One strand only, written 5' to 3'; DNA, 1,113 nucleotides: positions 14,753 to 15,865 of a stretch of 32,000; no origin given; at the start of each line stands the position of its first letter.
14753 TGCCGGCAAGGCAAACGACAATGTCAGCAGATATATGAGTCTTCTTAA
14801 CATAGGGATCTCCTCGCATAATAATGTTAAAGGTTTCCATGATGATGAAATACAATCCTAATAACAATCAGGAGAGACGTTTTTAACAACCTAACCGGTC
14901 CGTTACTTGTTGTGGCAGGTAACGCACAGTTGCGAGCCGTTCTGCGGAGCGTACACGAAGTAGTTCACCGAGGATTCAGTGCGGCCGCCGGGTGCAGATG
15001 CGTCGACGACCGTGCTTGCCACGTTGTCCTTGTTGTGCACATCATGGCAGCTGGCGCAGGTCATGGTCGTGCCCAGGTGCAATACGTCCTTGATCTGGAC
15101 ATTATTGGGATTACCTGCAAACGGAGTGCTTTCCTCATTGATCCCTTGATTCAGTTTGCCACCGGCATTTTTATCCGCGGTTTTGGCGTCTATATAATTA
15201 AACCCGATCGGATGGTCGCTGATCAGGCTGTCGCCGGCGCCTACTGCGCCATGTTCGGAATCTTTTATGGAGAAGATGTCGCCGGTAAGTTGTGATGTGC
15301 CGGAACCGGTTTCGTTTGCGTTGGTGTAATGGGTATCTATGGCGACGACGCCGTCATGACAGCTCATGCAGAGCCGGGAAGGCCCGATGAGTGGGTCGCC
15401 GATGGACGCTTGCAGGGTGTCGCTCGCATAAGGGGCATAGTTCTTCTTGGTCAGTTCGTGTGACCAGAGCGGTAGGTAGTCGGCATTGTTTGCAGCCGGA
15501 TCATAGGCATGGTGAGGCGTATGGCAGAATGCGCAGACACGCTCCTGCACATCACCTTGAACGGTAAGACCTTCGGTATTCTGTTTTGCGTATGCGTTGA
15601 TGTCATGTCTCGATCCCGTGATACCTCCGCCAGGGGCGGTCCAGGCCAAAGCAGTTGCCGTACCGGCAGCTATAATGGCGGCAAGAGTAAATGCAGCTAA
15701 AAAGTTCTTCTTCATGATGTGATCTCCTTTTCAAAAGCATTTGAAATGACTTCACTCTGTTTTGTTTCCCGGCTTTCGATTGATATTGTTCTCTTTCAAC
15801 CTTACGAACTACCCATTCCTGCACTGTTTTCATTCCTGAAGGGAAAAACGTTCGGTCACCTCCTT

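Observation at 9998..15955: Tetrahaem 'doubled-CXXCH' cytochrome plus a 1601-aa, ~24-haem cytochrome with Ig-like head, under its own sigma-54 promoter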

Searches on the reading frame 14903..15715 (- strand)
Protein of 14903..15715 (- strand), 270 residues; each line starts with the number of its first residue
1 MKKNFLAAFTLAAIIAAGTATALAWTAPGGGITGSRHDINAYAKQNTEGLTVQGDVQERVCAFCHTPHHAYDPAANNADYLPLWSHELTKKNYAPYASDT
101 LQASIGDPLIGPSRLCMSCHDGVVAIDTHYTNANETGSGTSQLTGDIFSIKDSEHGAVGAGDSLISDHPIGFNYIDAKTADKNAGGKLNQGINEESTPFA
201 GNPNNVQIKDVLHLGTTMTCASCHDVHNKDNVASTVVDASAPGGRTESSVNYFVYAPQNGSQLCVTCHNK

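Call 5: search_protein_families(library=pfam, proteins=[window:14903-15715:-], max_evalue=0.01)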
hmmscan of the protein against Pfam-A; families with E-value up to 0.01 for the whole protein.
window:14903-15715:- (270 aa): 6 families
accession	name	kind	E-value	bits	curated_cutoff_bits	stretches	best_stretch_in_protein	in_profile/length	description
PF09699.15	Paired_CXXCH_1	-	1.9e-08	34.3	20.6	0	218-232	7-21/41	Doubled CXXCH motif (Paired_CXXCH_1)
PF14522.11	Cytochrome_C7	-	9.4e-06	25.8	24.8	0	58-127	13-55/67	Cytochrome c7 and related cytochrome c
PF22113.1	Mtrc-MtrF_II-IV_dom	-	0.00019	21.5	30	0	59-123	29-91/176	Outer membrane cytochrome MtrC/MtrF-like, domains II/IV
PF02085.21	Cytochrom_CIII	-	0.00027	21.7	22.9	0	205-270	20-84/101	Class III cytochrome C family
PF16571.11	FBP_C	-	0.0045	17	27.2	0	215-254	71-110/155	FBP C-terminal treble-clef zinc-finger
PF13442.11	Cytochrome_CBB3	-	0.0072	17.1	27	0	58-76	11-28/68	Cytochrome C oxidase, cbb3-type, subunit III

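Call 6: search_protein_families(library=ncbifam, proteins=[window:14903-15715:-], max_evalue=0.01)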
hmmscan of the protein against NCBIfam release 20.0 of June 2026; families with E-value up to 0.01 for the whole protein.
window:14903-15715:- (270 aa): 1 family
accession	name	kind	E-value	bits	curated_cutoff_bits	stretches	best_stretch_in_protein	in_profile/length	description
TIGR01905.1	paired_CXXCH_1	subfamily_domain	7.3e-07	29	25.2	0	258-269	26-37/41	doubled CXXCH domain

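Call 7: search_solved_structures(query=window:14903-15715:-, max_evalue=10, show_alignments=3)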
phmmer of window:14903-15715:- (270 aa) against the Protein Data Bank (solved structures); distinct sequences matched with E-value up to 10: 9.
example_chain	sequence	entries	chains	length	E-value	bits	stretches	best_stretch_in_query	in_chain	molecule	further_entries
7tfs_A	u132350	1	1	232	4.5e-15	59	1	17-231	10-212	Cytochrome c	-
9yuq_N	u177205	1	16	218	1.1e-08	38.1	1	20-236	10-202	Putative multiheme cytochrome c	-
7vrj_C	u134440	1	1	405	0.43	13.2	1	48-123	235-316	Photosynthetic reaction center cytochrome c subunit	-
8wdu_C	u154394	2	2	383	1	12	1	47-123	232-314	Photosynthetic reaction center cytochrome c subunit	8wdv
5v4b_A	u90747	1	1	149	1.9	11.1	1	56-93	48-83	S-phase kinase-associated protein 1,S-phase kinase-associated protein 1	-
3l2o_A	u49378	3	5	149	1.9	11.1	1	56-93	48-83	S-phase kinase-associated protein 1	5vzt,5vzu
1fqv_B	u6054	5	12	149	1.9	11.1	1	56-93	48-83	SKP1 | S-phase kinase-associated protein 1A | S-phase kinase-associated protein 1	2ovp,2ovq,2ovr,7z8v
9o04_F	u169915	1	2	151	2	11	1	56-93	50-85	SKP1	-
5ibk_A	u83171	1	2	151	2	11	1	56-93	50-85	S-phase kinase-associated protein 1,S-phase kinase-associated protein 1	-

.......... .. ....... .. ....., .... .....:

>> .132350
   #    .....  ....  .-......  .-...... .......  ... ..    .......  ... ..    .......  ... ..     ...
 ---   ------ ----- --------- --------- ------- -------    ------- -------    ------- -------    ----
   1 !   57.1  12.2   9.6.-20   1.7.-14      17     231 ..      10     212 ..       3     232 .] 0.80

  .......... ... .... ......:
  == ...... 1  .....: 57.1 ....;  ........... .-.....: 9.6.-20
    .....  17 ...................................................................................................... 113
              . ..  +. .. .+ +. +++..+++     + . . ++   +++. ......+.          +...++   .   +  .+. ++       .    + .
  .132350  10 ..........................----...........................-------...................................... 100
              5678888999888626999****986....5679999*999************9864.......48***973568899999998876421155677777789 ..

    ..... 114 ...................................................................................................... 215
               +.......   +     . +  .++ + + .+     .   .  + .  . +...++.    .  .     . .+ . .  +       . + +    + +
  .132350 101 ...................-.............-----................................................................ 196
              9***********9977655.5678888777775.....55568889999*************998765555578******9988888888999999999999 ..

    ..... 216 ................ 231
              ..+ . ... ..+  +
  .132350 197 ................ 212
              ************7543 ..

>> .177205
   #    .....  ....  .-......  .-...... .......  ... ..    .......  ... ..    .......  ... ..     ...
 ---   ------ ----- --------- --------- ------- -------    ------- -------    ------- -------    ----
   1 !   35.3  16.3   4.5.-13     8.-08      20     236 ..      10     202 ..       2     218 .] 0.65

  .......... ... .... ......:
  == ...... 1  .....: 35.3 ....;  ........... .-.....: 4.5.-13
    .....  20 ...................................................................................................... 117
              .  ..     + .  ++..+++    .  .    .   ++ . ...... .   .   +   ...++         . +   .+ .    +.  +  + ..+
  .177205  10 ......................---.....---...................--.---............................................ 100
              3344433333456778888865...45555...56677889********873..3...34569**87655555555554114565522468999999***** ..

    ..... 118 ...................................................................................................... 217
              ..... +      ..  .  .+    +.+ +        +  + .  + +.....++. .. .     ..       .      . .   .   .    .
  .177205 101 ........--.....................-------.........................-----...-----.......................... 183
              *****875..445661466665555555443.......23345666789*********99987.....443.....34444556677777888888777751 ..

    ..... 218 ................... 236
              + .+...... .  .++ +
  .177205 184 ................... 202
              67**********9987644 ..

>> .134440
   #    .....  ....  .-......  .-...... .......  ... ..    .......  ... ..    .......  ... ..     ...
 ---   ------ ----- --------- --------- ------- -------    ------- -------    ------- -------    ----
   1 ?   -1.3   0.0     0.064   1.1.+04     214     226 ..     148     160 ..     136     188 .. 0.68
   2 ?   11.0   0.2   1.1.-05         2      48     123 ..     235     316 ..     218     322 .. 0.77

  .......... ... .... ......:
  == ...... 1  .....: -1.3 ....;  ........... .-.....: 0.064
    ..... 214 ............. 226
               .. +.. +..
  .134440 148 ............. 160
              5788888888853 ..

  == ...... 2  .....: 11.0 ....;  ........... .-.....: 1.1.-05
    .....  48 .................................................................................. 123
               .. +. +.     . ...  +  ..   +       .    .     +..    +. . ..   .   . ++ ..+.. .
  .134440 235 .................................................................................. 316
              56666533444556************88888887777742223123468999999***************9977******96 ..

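Call 12: find_homologous_proteins(query=window:14903-15715:-, max_evalue=0.00001)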
Query window:14903-15715:- (270 aa): 870 proteins with E <= 0.00001 among 5729 candidates; the best 120 are listed.
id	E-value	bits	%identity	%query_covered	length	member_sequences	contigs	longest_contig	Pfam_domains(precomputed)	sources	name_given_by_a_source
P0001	2.3e-181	619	100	100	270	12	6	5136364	PF09699.16,PF14522.12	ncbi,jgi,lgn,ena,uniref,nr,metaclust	ncbi:cytochrome c3 family protein [Geotalea uraniireducens]|uniref:Uncharacterized protein n=1 Tax=G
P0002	5.8e-125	434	73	100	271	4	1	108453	PF09699.16,PF14522.12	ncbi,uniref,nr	ncbi:hypothetical protein [Geotalea sp. SG265]|uniref:hypothetical protein n=1 Tax=Geotalea sp. SG26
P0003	3.1e-118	412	72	100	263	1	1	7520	PF09699.16,PF14522.12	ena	-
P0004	2.2e-85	304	56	100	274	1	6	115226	PF09699.16,PF22113.2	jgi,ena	-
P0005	2.9e-84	301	56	100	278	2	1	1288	PF09699.16,PF22113.2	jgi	jgi:hypothetical protein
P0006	3.5e-84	300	56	100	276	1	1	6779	PF09699.16,PF22113.2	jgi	jgi:hypothetical protein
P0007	2.3e-83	298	55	90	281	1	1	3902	PF09699.16,PF03264.20,PF22113.2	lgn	-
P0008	4.4e-83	297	54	100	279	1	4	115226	PF09699.16,PF22113.2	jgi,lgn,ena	-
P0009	2.6e-82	294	55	100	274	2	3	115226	PF09699.16,PF22113.2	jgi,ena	-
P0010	2.7e-80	288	54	91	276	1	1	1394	PF09699.16,PF22113.2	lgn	-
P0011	3.9e-78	281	52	100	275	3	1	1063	PF09699.16,PF22113.2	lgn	-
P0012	2.2e-73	265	53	100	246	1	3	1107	PF09699.16,PF22113.2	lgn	-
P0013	6.8e-70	254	50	91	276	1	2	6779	PF09699.16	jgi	jgi:hypothetical protein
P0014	1.5e-63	233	48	100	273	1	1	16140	PF09699.16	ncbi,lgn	-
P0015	6.1e-62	228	48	100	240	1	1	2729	PF09699.16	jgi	jgi:hypothetical protein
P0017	1.4e-60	223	47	100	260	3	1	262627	PF09699.16,PF22113.2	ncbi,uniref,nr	ncbi:cytochrome C [Oryzomonas rubra]|uniref:Cytochrome C n=1 Tax=Oryzomonas rubra TaxID=2509454 RepI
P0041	4.3e-54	202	46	100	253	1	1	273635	PF09699.16,PF14522.12,PF22113.2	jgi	jgi:Doubled CXXCH motif (Paired_CXXCH_1)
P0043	8.4e-54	201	47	100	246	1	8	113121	PF09699.16,PF14522.12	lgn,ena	-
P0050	1.4e-53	200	48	92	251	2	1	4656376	PF09699.16,PF14522.12,PF22113.2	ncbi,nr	ncbi:cytochrome c3 family protein [Desulfuromonas versatilis]|nr:cytochrome c3 family protein [Desul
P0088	2.1e-49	186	45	100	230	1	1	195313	PF09699.16,PF14522.12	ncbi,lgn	-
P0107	1.8e-47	180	46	87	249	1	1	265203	PF09699.16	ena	-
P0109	2.0e-47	180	45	90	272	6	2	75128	PF09699.16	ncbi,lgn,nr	ncbi:MAG: cytochrome c3 family protein [Desulfuromonadaceae bacterium]|nr:cytochrome c3 family prote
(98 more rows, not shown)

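Call 14: find_encoding_contigs(protein=window:14903-15715:-, flank=10000, max_places=4)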
Protein window:14903-15715:- (270 aa): 10 contigs read that carry it; 4 places shown.
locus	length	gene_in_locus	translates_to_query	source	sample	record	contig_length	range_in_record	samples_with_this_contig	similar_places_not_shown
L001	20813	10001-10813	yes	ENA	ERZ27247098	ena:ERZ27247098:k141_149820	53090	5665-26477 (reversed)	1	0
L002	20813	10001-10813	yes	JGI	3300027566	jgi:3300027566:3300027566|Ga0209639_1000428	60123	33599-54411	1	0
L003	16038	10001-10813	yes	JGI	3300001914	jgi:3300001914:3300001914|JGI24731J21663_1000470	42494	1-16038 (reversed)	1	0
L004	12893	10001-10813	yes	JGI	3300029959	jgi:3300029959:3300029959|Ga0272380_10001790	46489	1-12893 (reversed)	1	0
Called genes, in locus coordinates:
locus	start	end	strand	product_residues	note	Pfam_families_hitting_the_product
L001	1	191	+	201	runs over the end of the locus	PF14522:Cytochrome_C7 (faint), PF09699:Paired_CXXCH_1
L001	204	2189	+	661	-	-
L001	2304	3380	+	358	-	PF01731:Arylesterase (faint), PF25021:TEN_NHL (faint), PF17170:DUF5128 (faint), PF08450:SGL, PF01436:NHL (weak)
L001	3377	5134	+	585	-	PF14537:Cytochrom_c3_2 (faint), PF22678:Cytochrom_c_NrfB-like (faint), PF14522:Cytochrome_C7 (faint), PF09699:Paired_CXXCH_1 (weak)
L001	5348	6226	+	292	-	PF12974:Phosphonate-bd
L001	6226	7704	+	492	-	PF17203:sCache_3_2, PF02743:dCache_1 (faint), PF00672:HAMP, PF00512:HisKA (weak), PF02518:HATPase_c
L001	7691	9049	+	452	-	PF00072:Response_reg, PF00158:Sigma54_activat, PF14532:Sigma54_activ_2, PF01078:Mg_chelatase (faint), PF07728:AAA_5 (weak), PF25601:AAA_lid_14, PF02954:HTH_8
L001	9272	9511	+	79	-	-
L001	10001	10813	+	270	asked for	PF14522:Cytochrome_C7 (faint), PF09699:Paired_CXXCH_1 (faint)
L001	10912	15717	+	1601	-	PF22352:K319L-like_PKD, PF09699:Paired_CXXCH_1 (faint), PF14522:Cytochrome_C7 (faint), PF14537:Cytochrom_c3_2 (faint), PF22113:Mtrc-MtrF_II-IV_dom (weak)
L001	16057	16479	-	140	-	-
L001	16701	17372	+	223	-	PF21347:DUF3108_like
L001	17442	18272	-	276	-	PF14537:Cytochrom_c3_2 (faint), PF14522:Cytochrome_C7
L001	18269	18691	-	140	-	PF00072:Response_reg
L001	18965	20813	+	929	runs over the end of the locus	PF00989:PAS, PF13426:PAS_9, PF08448:PAS_4, PF00989:PAS, PF08448:PAS_4, PF13426:PAS_9, PF00989:PAS, PF08448:PAS_4, +10 more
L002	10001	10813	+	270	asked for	PF14522:Cytochrome_C7 (faint), PF09699:Paired_CXXCH_1 (faint)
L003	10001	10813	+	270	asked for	PF14522:Cytochrome_C7 (faint), PF09699:Paired_CXXCH_1 (faint)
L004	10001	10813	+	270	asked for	PF14522:Cytochrome_C7 (faint), PF09699:Paired_CXXCH_1 (faint)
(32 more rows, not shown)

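Call 34: list_cluster_members(proteins=[window:14903-15715:-, window:9998-14803:-, window:20599-22353:-, window:23541-25526:-])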
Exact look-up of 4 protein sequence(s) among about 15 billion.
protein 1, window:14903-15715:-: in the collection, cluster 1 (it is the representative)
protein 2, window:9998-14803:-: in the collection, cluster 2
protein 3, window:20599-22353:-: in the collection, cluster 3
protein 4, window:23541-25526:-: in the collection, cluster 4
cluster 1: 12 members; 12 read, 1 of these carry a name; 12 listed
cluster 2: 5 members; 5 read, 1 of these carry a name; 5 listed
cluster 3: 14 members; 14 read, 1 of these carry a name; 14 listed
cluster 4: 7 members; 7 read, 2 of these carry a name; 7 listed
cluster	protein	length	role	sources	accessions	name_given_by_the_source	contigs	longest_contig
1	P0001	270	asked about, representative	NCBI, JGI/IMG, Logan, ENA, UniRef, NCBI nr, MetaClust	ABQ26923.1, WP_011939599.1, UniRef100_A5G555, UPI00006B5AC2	cytochrome c3 family protein [Geotalea uraniireducens] | Uncharacterized protein n=1 Tax=Geotalea uraniireducens (strain Rf4) TaxID=351605 ... | status=active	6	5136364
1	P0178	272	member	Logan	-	-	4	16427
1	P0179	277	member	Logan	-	-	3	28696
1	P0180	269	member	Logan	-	-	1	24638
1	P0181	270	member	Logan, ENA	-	-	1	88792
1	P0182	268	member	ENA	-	-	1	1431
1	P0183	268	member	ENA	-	-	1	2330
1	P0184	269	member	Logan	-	-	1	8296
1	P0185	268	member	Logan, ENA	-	-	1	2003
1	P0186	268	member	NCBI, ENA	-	-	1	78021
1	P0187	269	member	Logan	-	-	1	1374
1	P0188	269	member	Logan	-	-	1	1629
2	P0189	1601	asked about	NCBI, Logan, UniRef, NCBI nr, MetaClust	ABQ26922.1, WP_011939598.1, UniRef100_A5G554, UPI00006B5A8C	PKD domain-containing protein [Geotalea uraniireducens] | Uncharacterized protein n=1 Tax=Geotalea uraniireducens (strain Rf4) TaxID=351605 ... | cytochrome c3 family protein [Geotalea uraniireducens]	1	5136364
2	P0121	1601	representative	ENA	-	-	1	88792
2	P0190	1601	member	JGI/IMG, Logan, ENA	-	-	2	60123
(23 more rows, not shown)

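Call 48: find_encoding_contigs(protein=P0050, flank=10000, max_places=1)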
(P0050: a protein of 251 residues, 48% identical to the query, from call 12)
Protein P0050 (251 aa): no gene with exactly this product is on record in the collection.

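Call 49: find_encoding_contigs(protein=P0041, flank=10000, max_places=1)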
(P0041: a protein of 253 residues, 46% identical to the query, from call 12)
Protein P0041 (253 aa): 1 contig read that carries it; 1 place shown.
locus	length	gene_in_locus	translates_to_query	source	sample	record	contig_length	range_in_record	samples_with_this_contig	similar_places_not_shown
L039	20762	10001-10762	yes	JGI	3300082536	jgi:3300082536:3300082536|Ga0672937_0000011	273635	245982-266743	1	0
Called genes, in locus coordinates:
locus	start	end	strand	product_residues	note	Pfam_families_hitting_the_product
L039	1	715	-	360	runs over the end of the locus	PF02086:MethyltransfD12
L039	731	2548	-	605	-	PF02384:N6_Mtase, PF07669:Eco57I, PF12950:TaqI_C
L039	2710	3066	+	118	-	PF13560:HTH_31, PF12844:HTH_19, PF13443:HTH_26, PF01381:HTH_3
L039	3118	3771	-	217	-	PF01726:LexA_DNA_bind, PF00717:Peptidase_S24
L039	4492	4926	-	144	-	PF00436:SSB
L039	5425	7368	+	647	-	PF01865:PhoU_div (weak)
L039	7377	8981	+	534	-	PF01326:PPDK_N, PF00391:PEP-utilizers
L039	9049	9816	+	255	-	PF00072:Response_reg, PF00165:HTH_AraC, PF12833:HTH_18, PF00165:HTH_AraC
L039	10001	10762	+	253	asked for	PF14522:Cytochrome_C7 (faint), PF22113:Mtrc-MtrF_II-IV_dom (faint), PF09699:Paired_CXXCH_1 (weak)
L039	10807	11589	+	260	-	-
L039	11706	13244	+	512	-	PF14356:DUF4403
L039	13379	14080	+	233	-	PF01553:Acyltransferase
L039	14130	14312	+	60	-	-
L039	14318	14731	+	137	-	-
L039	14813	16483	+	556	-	PF00753:Lactamase_B, PF12706:Lactamase_B_2, PF23023:Anti-Pycsar_Apyc1 (faint), PF22505:RNase_J_b_CASP, PF07521:RMMBL, PF17770:RNase_J_C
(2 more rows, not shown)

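Call 50: find_encoding_contigs(protein=P0107, flank=10000, max_places=1)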
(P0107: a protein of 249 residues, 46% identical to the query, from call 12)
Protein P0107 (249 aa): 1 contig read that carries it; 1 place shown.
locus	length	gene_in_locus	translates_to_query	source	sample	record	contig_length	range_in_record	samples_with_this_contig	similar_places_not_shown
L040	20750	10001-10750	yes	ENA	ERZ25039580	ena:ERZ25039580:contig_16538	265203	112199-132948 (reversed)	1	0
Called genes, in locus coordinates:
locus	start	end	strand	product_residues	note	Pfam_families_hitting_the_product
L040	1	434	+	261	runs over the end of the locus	PF01261:AP_endonuc_2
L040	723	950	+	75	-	PF09699:Paired_CXXCH_1 (faint)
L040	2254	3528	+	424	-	PF24684:Vgb_lyase (faint), PF01436:NHL (faint), PF08450:SGL (faint), PF17170:DUF5128 (faint)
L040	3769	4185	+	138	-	PF14522:Cytochrome_C7 (faint), PF09699:Paired_CXXCH_1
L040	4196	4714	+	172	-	-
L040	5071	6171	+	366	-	-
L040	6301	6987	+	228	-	PF01731:Arylesterase (faint), PF01436:NHL (faint), PF08450:SGL (faint)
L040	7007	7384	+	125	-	-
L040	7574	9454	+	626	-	PF14522:Cytochrome_C7 (faint), PF09699:Paired_CXXCH_1 (weak), PF22113:Mtrc-MtrF_II-IV_dom, PF09699:Paired_CXXCH_1 (weak), PF14537:Cytochrom_c3_2 (weak)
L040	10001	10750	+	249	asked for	PF09699:Paired_CXXCH_1 (faint)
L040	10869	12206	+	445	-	-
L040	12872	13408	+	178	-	-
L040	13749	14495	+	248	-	-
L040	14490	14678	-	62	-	-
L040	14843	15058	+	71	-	-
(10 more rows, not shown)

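Call 54: predict_structure(alignment_id=A2)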
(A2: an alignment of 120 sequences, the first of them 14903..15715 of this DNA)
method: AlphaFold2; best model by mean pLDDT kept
length: 270 residues; sequences in the alignment: 120
mean_pLDDT: 74.5   pTM: 0.75
mean pLDDT of the five models: 74.5, 73.5, 72.7, 71.6, 69.9
residues with pLDDT >= 90: 55; 70-90: 121; 50-70: 66; < 50: 28
segments of 3 or more residues with pLDDT < 50: 66-71, 81-85, 135-139, 244-247
pLDDT, mean of each block of 10 residues (from residue 1): 85 75 64 82 72 77 50 50 52 84 86 78 56 50 70 74 78 93 75 95 94 94 86 69 50 86 88
secondary structure, 60 per line:
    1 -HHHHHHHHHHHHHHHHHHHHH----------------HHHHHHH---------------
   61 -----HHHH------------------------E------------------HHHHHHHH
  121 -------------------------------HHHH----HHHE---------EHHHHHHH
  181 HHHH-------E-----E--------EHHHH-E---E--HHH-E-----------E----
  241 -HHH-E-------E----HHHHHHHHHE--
elements in order: H2-22 H39-45 H66-69 H113-120 H152-155 H174-184 H208-211 H259-267

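Call 57: fold_search(model_id=the predicted structure, library=pdb)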
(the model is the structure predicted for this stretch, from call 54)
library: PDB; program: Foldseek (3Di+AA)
matches with E <= 10: 0; with E <= 0.001: 0
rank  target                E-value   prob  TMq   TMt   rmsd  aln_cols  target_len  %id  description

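Call 89: search_protein_representatives(protein=window:14903-15715:-)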
Query: 270 residues. Proteins with E-value up to 0.001 (for the whole library): 3048; up to 1e-10: 792; up to 1e-30: 61. The best 150 are listed.
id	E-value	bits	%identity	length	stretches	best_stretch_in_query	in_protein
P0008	1.4e-83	296.8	59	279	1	1-270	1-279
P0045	3.2e-54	200.6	53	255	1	12-270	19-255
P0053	1.9e-53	198.0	49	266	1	1-270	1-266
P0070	3.9e-52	193.7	49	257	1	5-270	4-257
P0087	6.6e-50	186.4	55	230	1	5-270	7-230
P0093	2.4e-49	184.6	51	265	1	3-270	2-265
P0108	5.9e-48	180.0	54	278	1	9-270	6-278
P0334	1.3e-47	178.8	37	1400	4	30-269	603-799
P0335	7.9e-46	173.0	49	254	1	1-270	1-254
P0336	7.9e-46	173.0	50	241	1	1-269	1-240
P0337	8.7e-46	172.9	48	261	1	2-270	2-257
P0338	1.2e-45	172.5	44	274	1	3-270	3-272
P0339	5.4e-45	170.3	46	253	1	2-270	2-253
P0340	3.3e-44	167.7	50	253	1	1-270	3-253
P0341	1.4e-43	165.7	46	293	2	3-239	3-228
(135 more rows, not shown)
